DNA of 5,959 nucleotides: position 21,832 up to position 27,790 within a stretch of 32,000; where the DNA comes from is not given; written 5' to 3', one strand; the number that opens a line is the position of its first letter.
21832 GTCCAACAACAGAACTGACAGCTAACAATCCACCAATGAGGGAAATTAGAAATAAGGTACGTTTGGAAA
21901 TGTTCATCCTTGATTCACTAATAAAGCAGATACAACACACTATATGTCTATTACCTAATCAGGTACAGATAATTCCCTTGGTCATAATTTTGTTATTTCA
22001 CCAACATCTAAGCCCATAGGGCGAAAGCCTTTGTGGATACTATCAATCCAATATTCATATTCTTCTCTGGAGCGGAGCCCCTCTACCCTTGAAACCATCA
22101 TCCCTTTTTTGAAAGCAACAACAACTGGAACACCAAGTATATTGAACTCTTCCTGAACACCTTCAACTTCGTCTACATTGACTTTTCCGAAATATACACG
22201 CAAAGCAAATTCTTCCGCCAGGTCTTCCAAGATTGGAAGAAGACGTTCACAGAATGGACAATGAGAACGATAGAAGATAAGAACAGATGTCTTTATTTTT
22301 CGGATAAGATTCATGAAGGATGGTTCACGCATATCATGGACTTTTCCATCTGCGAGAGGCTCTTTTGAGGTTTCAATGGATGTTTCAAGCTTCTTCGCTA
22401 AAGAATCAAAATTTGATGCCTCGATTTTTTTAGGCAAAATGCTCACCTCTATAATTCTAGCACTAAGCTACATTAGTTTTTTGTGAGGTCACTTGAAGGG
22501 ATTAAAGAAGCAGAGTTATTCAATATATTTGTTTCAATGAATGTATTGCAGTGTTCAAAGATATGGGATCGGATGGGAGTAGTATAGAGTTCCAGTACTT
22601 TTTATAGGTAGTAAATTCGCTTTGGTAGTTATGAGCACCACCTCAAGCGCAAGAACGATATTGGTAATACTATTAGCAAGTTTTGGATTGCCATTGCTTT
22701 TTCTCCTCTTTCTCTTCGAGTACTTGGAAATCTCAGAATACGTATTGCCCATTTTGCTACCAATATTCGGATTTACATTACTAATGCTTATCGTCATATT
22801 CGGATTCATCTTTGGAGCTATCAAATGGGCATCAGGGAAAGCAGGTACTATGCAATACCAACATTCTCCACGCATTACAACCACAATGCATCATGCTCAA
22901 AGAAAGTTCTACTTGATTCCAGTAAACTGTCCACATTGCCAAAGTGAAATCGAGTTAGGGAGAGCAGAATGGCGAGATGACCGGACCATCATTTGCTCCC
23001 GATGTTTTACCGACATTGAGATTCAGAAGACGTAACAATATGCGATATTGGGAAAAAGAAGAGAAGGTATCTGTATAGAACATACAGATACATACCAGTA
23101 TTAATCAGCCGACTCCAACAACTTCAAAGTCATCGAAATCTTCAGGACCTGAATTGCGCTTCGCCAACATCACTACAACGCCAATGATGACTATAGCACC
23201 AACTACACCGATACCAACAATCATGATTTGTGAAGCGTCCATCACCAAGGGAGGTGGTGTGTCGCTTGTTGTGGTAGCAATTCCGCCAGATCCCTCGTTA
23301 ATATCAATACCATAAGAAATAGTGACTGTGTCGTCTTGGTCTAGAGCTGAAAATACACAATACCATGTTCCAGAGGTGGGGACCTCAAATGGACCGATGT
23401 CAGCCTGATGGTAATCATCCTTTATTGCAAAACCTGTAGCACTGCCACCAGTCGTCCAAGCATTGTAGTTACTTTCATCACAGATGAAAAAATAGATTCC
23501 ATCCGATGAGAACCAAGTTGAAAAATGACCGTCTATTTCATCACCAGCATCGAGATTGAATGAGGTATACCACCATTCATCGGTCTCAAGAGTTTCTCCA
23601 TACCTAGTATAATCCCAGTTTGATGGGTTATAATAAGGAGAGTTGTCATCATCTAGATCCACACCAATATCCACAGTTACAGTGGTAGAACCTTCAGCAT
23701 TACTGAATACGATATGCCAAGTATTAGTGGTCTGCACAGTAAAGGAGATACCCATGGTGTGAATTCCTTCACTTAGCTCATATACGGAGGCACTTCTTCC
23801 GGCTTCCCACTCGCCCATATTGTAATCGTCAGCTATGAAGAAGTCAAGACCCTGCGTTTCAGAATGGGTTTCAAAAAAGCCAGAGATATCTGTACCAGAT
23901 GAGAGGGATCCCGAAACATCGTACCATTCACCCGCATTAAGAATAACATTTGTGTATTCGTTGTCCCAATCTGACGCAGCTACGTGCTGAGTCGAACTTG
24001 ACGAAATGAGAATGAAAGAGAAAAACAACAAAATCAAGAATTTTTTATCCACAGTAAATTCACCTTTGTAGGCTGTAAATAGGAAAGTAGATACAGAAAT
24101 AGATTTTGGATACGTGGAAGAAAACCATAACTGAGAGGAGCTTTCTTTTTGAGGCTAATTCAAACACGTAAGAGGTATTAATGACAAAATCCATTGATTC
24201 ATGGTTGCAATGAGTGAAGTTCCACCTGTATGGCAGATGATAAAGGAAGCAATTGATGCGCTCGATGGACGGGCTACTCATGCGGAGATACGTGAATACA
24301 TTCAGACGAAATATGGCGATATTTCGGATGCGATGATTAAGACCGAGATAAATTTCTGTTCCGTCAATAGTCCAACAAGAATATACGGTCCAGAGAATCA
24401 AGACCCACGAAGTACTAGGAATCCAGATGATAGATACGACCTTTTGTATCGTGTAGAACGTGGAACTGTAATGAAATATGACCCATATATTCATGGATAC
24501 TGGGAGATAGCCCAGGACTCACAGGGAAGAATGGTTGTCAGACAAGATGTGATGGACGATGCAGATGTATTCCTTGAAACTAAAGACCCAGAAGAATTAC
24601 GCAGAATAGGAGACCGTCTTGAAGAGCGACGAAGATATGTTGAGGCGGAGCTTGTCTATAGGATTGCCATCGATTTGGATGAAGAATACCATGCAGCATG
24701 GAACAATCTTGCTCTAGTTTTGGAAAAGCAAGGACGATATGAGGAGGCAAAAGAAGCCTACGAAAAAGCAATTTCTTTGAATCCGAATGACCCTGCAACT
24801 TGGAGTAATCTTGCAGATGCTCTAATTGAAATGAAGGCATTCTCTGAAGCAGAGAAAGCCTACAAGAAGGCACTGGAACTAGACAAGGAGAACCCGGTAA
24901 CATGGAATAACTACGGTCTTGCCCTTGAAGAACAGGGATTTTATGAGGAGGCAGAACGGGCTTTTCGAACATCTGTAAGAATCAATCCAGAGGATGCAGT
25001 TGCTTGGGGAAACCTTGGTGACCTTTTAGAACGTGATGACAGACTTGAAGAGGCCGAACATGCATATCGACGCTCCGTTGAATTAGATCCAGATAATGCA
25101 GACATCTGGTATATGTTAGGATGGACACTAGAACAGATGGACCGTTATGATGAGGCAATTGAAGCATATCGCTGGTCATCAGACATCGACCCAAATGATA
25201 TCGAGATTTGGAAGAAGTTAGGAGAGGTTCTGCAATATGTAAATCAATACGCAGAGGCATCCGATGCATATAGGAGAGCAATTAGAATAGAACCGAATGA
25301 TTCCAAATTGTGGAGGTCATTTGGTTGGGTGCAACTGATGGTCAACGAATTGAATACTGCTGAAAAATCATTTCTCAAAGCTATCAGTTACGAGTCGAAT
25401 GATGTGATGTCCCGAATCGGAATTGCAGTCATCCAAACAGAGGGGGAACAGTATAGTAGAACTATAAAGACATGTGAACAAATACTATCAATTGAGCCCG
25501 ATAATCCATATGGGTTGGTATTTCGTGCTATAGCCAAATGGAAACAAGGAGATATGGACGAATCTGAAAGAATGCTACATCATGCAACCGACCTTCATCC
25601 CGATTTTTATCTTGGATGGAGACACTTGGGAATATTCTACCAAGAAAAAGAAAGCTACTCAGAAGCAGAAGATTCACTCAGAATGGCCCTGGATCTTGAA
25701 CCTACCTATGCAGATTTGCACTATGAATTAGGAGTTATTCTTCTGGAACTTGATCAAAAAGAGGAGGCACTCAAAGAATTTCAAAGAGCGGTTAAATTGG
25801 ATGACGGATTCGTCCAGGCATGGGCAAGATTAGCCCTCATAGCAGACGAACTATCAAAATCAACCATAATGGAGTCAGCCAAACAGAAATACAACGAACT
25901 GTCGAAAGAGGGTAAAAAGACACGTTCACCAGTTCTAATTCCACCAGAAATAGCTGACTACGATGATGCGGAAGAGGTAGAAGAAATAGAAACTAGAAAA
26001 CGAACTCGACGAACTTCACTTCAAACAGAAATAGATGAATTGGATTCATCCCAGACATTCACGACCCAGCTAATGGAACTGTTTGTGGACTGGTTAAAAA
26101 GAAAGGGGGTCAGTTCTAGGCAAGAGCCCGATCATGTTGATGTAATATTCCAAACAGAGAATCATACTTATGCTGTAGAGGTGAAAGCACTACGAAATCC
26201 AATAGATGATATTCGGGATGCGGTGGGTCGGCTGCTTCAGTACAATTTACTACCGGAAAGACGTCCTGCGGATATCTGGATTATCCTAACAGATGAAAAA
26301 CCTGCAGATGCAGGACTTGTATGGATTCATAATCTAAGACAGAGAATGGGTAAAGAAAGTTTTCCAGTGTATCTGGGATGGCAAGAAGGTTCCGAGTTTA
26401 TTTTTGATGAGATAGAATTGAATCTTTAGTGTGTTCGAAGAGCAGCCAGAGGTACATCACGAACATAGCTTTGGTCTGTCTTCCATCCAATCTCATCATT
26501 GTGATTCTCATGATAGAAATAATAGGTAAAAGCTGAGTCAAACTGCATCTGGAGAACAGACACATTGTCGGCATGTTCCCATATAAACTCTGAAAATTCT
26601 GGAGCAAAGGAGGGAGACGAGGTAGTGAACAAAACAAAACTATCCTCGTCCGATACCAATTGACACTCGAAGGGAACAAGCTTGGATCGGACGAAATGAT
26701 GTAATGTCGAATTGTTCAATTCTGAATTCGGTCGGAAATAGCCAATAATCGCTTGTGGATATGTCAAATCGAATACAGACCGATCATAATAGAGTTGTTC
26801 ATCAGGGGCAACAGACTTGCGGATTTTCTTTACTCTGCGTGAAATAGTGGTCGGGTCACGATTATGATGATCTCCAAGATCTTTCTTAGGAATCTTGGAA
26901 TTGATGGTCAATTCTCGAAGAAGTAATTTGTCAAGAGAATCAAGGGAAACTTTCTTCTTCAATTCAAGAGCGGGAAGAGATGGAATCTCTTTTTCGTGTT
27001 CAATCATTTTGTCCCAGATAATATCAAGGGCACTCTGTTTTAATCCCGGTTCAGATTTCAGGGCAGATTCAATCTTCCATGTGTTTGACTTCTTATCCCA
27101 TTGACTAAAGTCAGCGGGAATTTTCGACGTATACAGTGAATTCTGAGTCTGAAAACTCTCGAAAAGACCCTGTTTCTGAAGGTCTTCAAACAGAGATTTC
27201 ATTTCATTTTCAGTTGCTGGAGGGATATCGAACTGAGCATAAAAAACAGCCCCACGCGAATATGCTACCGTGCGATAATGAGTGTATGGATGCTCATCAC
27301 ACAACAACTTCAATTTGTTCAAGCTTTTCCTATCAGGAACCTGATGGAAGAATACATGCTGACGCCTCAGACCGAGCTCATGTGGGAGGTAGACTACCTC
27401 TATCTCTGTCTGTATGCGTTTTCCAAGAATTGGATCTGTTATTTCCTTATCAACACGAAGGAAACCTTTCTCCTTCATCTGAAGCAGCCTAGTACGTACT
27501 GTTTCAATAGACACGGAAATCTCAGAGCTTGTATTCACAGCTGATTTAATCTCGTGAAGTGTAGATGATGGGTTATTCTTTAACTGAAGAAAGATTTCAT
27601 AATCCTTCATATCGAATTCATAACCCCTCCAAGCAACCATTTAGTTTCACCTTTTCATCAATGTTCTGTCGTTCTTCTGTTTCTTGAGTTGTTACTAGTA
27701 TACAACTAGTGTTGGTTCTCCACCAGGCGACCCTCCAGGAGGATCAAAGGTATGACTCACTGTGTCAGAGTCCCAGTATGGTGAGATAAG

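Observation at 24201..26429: Single-gene HTH-TPR-PD-(D/E)XK nuclease: candidate sensor-effector defence protein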

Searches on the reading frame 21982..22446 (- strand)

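Call 11: search_protein_families(library=pfam, proteins=[window:21982-22446:-], max_evalue=0.001)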
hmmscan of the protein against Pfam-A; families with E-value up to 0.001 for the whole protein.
window:21982-22446:- (154 aa): 6 families
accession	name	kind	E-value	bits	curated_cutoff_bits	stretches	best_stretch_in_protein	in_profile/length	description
PF00085.26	Thioredoxin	-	3.6e-15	56.3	23.5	1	37-135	3-102/103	Thioredoxin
PF13728.12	TraF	-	8e-07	29.5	23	1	32-115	108-202/224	F plasmid transfer operon protein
PF13098.12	Thioredoxin_2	-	3e-05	24.8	27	1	52-133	6-103/104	Thioredoxin-like domain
PF00578.27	AhpC-TSA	-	0.00012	22.4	26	1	49-102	24-78/124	AhpC/TSA family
PF00462.30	Glutaredoxin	-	0.0004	21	22.9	1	55-110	1-54/60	Glutaredoxin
PF05768.20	Glrx-like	-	0.00044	21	26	1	55-113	2-57/77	Glutaredoxin-like domain (DUF836)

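Call 85: search_protein_families(library=padloc, proteins=[window:21982-22446:-], max_evalue=0.01)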
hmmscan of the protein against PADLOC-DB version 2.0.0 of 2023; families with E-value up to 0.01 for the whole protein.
window:21982-22446:- (154 aa): 0 families

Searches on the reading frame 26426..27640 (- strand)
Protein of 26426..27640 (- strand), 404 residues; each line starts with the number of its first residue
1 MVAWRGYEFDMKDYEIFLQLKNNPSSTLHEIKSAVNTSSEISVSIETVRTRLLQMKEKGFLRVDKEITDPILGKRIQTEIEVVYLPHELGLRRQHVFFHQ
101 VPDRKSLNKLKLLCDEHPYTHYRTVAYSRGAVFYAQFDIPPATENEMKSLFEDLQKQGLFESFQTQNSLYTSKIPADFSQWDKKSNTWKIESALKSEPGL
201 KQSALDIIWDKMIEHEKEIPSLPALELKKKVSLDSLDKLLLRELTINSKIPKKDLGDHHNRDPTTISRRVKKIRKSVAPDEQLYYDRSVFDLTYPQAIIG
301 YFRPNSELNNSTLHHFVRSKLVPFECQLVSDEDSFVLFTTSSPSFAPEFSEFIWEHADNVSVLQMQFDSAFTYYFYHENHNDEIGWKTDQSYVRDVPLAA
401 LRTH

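Call 11: search_protein_families(library=pfam, proteins=[window:26426-27640:-], max_evalue=0.001)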
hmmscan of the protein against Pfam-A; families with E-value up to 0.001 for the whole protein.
window:26426-27640:- (404 aa): 3 families
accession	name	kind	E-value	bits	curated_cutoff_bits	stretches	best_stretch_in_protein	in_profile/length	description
PF13404.12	HTH_AsnC-type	-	8.4e-06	25.9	27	1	233-272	1-40/42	AsnC-type helix-turn-helix domain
PF13412.12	HTH_24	-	0.00037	20.5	21.9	0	233-272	1-40/48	Winged helix-turn-helix DNA-binding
PF01498.24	HTH_Tnp_Tc3_2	-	0.00043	20.9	31.5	0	15-54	3-41/72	Transposase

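Call 85: search_protein_families(library=padloc, proteins=[window:26426-27640:-], max_evalue=0.01)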
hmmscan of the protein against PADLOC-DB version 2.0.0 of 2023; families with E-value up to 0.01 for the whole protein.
window:26426-27640:- (404 aa): 2 families
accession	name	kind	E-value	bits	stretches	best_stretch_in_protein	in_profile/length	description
PDLC01044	Csa3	-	0.00011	20.2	0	6-68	131-185/194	Type I-A associated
PDLC01848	CARF3--CARF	-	0.0019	15.9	0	29-69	147-187/197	-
